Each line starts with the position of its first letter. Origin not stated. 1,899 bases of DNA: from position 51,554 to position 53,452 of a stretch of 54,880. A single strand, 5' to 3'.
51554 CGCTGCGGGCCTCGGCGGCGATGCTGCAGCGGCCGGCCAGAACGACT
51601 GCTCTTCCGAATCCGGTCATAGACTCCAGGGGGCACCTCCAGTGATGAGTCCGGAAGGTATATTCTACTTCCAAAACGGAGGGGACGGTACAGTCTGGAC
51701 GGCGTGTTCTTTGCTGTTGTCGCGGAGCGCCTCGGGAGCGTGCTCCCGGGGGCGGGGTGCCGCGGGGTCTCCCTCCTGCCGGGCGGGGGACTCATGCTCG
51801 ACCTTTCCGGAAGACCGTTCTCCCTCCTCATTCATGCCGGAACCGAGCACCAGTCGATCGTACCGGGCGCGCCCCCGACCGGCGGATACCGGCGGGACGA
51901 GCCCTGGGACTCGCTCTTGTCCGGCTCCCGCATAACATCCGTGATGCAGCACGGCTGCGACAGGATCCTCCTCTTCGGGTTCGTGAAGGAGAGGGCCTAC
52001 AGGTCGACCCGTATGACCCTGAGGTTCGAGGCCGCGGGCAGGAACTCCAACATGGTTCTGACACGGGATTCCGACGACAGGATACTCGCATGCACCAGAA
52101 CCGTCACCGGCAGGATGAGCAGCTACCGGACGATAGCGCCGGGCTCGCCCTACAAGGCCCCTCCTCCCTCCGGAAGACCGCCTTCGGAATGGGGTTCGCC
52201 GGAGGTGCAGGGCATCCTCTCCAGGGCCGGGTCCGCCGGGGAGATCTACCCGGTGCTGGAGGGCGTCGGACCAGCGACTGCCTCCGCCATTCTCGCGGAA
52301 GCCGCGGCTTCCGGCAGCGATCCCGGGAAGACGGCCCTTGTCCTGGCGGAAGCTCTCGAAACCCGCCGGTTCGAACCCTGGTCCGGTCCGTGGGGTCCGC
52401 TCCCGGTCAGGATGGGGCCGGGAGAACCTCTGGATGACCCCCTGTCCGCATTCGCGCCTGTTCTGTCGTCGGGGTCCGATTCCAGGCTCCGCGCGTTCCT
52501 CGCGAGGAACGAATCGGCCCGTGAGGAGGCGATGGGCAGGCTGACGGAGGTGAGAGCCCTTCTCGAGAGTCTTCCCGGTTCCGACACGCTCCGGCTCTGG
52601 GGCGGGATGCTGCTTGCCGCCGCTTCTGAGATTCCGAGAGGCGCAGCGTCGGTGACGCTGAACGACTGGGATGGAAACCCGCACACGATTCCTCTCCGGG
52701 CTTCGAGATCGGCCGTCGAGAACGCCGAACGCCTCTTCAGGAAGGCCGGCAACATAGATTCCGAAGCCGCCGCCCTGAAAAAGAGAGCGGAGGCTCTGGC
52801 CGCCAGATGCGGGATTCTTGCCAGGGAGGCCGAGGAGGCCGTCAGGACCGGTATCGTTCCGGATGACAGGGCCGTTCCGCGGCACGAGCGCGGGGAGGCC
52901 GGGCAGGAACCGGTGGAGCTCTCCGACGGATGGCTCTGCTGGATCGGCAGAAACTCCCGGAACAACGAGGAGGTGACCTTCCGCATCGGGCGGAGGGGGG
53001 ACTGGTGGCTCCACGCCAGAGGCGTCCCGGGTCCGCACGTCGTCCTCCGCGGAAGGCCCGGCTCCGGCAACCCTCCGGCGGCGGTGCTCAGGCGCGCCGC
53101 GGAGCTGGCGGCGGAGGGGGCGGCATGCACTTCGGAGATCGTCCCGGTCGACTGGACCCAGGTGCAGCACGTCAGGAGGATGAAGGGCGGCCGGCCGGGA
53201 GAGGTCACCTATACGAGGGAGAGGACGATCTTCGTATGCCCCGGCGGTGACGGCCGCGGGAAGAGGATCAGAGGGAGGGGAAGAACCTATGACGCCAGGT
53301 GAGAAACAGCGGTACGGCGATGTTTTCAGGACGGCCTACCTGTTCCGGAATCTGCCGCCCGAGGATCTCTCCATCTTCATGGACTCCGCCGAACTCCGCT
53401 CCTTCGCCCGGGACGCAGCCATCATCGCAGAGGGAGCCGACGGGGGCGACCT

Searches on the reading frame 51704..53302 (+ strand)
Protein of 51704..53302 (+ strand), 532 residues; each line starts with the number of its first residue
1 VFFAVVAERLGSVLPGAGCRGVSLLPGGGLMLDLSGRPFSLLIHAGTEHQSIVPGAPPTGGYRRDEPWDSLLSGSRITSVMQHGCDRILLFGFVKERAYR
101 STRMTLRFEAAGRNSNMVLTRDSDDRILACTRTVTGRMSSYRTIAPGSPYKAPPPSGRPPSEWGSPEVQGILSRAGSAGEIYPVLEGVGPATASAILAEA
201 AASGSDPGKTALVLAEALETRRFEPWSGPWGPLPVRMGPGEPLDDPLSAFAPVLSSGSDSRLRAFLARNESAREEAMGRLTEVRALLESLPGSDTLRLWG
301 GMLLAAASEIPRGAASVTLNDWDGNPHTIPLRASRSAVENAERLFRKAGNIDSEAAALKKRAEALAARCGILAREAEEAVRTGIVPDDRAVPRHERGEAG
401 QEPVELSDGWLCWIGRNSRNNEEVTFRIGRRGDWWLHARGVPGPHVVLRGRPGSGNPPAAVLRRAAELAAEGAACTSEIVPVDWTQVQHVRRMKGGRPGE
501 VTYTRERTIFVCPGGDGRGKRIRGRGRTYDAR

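Call 78: search_protein_families(library=pfam, proteins=[window:51704-53302:+], max_evalue=0.0001)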
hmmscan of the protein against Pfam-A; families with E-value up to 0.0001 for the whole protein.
window:51704-53302:+ (532 aa): 2 families
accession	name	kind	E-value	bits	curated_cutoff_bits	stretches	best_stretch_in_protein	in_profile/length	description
PF05833.16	NFACT_N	-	8e-33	114.3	31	2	72-202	80-215/456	NFACT N-terminal and middle domains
PF05670.18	NFACT-R_1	-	1.5e-06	29.2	29.8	1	407-495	8-98/112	NFACT protein RNA binding domain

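Call 89: find_encoding_contigs(protein=window:51704-53302:+, flank=10000, max_places=2)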
Protein window:51704-53302:+ (532 aa): 23 contigs read that carry it; 2 places shown.
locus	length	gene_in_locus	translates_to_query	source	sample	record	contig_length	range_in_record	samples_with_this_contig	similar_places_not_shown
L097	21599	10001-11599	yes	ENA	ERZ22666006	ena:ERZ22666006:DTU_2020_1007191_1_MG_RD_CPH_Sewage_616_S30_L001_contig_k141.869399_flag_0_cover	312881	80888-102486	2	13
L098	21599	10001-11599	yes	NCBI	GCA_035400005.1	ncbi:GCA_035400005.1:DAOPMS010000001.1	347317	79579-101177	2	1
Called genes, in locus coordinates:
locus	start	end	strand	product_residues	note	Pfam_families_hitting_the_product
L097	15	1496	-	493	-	PF08323:Glyco_transf_5, PF13439:Glyco_transf_4, PF13579:Glyco_trans_4_4, PF00534:Glycos_transf_1, PF13692:Glyco_trans_1_4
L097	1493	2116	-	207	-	PF09335:VTT_dom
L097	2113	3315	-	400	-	PF01128:IspD, PF12804:NTP_transf_3, PF02542:YgbB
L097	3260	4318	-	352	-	-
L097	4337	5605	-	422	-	PF13481:AAA_25, PF03796:DnaB_C (faint), PF06745:ATPase, PF23442:DUF7125 (weak)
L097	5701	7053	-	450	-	PF00772:DnaB, PF13481:AAA_25, PF03796:DnaB_C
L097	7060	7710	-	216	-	PF03167:UDG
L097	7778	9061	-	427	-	PF00625:Guanylate_kin, PF13671:AAA_33 (weak), PF04127:DFP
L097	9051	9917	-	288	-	PF03755:YicC-like_N, PF08340:YicC-like_C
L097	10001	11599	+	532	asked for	PF05833:NFACT_N, PF05670:NFACT-R_1 (weak)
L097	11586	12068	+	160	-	PF00027:cNMP_binding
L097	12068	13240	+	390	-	PF01676:Metalloenzyme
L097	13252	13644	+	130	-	PF00383:dCMP_cyt_deam_1, PF08211:dCMP_cyt_deam_2 (weak)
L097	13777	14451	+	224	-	-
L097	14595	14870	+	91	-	PF02229:PC4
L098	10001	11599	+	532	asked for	PF05833:NFACT_N, PF05670:NFACT-R_1 (weak)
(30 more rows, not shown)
